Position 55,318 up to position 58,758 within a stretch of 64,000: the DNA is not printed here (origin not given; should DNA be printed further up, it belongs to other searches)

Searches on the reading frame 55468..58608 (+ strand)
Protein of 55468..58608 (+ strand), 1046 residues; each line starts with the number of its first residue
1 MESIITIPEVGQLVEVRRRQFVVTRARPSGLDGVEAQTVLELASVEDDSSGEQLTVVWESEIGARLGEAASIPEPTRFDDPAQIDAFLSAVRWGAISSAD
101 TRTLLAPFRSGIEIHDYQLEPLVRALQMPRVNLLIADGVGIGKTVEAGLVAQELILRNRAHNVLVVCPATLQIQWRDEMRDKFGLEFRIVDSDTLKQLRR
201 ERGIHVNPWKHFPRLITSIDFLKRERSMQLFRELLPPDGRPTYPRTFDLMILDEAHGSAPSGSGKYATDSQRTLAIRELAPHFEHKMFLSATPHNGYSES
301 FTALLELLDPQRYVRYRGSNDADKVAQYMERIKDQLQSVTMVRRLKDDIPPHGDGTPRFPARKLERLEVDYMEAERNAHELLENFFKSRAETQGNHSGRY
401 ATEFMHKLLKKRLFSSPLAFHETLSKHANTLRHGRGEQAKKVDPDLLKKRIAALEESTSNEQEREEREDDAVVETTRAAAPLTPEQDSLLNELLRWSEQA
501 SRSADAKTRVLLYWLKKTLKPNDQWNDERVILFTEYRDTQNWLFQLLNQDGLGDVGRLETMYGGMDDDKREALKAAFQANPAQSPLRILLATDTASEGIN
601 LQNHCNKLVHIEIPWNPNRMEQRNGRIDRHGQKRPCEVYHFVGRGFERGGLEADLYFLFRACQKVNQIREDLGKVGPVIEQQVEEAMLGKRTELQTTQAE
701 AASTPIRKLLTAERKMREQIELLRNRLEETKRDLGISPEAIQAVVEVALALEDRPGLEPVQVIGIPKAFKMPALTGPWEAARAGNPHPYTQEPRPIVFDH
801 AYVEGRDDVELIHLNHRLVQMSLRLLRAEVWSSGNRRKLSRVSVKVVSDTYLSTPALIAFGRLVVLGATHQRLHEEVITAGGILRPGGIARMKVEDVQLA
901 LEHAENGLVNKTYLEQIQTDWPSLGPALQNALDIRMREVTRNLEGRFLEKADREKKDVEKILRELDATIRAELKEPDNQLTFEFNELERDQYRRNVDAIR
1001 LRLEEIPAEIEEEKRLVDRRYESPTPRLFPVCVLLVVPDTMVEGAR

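Call 33: search_protein_families(library=pfam, proteins=[window:55468-58608:+], max_evalue=0.01)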
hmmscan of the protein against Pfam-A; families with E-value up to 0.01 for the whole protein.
window:55468-58608:+ (1046 aa): 6 families
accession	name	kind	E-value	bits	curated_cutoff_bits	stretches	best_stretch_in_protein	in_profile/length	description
PF00271.37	Helicase_C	-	8.1e-16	58.7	23.5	1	523-631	11-110/110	Helicase conserved C-terminal domain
PF00176.29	SNF2-rel_dom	-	4.9e-11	42.7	24.9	1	123-398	10-271/290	SNF2-related domain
PF04851.21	ResIII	-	1.7e-06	28.5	22.5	1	114-294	4-163/164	Type III restriction enzyme, res subunit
PF00270.35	DEAD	-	0.00035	20.8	26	1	132-295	16-162/167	DEAD/DEAH box helicase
PF13307.12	Helicase_C_2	-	0.00058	20.4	25.3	1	529-667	12-132/170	Helicase C-terminal domain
PF13872.12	AAA_34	-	0.0039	16.6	27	0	130-201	60-131/306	P-loop containing NTP hydrolase pore-1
